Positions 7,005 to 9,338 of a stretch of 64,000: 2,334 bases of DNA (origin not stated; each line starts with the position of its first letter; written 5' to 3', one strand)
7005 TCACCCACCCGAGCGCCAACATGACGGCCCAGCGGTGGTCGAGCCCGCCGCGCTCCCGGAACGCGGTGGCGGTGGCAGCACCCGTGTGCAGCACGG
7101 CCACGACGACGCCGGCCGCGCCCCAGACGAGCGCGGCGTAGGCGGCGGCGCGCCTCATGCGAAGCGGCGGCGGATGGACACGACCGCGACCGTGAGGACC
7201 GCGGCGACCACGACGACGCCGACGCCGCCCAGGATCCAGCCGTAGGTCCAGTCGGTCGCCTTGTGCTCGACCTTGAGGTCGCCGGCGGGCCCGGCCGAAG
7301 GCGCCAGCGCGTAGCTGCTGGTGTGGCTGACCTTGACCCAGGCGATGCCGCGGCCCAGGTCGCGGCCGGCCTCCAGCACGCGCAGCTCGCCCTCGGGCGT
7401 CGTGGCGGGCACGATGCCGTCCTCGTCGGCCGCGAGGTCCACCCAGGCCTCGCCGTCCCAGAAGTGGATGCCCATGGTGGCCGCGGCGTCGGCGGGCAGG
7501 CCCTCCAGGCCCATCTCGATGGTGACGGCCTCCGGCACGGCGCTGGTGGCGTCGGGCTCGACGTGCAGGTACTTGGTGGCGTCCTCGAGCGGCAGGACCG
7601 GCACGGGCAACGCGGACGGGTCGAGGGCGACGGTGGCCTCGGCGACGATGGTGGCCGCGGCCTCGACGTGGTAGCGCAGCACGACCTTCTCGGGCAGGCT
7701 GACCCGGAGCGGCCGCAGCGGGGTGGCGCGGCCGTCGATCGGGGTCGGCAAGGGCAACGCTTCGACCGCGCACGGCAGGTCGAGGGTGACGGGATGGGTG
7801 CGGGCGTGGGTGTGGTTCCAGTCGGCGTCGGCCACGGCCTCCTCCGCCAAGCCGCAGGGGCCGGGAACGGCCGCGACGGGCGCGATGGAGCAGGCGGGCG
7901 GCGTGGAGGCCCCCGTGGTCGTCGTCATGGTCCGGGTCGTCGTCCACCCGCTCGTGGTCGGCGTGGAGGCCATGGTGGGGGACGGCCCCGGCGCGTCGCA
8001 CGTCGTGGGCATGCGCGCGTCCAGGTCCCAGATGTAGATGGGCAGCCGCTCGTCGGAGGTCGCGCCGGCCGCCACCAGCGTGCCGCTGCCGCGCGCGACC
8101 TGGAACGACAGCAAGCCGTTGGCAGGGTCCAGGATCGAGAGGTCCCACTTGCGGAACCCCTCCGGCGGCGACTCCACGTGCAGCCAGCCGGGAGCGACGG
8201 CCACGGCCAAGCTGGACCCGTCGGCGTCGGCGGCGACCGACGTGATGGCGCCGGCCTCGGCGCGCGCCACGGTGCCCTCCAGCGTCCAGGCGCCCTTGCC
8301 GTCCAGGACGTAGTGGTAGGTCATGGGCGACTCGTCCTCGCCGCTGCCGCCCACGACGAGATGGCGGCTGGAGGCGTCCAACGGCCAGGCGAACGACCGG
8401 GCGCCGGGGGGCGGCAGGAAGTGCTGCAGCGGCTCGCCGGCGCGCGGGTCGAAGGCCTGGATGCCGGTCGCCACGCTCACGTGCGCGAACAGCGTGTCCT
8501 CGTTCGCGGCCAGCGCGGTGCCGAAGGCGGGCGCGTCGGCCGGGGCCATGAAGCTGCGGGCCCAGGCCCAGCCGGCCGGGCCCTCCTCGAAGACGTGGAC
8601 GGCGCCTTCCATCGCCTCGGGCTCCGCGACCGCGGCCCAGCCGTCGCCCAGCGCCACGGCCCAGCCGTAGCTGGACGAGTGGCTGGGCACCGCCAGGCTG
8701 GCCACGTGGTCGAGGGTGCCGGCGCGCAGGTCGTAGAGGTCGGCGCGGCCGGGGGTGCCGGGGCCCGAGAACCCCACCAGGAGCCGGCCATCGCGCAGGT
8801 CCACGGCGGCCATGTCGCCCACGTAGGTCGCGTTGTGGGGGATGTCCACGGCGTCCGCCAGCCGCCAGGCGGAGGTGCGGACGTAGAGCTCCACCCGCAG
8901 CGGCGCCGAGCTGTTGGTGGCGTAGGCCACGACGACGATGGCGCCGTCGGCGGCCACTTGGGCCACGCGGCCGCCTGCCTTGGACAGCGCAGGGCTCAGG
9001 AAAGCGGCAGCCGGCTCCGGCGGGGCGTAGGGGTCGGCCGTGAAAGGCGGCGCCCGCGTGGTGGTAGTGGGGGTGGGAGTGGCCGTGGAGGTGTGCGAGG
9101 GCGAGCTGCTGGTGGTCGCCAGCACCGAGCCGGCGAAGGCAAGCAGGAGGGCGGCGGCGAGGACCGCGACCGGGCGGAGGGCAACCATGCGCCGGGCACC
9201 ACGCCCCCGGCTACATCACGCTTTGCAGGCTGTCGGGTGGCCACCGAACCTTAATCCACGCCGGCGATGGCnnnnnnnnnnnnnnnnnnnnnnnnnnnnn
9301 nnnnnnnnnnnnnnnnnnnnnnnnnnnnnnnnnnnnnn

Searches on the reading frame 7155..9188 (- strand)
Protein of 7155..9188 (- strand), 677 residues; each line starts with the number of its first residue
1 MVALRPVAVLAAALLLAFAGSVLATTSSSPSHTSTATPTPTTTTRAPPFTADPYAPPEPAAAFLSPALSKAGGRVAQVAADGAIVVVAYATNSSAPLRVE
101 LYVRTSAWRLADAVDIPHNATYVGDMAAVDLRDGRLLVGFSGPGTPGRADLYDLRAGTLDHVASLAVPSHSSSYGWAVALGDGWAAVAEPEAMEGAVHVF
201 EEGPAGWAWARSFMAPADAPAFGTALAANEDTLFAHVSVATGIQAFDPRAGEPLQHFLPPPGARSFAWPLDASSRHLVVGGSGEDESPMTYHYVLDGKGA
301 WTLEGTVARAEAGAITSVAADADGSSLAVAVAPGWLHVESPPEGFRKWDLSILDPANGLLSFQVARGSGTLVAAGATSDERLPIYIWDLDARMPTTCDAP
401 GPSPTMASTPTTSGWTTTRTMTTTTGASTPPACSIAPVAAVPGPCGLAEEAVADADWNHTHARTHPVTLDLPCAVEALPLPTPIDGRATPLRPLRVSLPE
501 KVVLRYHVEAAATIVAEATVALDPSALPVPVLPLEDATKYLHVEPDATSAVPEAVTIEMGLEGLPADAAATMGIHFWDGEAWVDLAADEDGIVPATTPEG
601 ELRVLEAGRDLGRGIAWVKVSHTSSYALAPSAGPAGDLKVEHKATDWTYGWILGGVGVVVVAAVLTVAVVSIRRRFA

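Call 52: search_protein_families(library=pfam, proteins=[window:7155-9188:-], max_evalue=0.001)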
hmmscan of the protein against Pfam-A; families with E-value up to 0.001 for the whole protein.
window:7155-9188:- (677 aa): 0 families

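Call 54: search_protein_families(library=ncbifam, proteins=[window:7155-9188:-], max_evalue=1)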
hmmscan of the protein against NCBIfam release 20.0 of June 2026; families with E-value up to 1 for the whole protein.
window:7155-9188:- (677 aa): 1 family
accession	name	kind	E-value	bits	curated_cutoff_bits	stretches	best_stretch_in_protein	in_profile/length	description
NF041738.1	GG_III-CTERM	domain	0.061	13.2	22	1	651-675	2-26/28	GGIII-like transmembrane region-containing protein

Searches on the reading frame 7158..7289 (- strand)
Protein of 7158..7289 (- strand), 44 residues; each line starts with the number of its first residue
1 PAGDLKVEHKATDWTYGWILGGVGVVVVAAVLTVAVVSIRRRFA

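Call 9: search_protein_families(library=ncbifam, proteins=[window:7158-7289:-], max_evalue=10)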
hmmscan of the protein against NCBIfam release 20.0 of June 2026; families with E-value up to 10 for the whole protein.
seq(44 aa): 4 families
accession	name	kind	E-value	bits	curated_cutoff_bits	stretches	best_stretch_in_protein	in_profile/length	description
NF041738.1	GG_III-CTERM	domain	0.0014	18.5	22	1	18-42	2-26/28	GGIII-like transmembrane region-containing protein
NF058571.1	GVDTG_CTERM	domain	0.025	14.9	29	1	16-42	20-44/44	GVDTG sorting domain-containing protein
NF033232.1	small_YtzI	equivalog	0.051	13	33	1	19-40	3-24/41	YtzI protein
NF033486.1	harvest_ssl1498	equivalog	0.32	10.9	45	1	18-37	32-51/53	photosystem II assembly protein Psb34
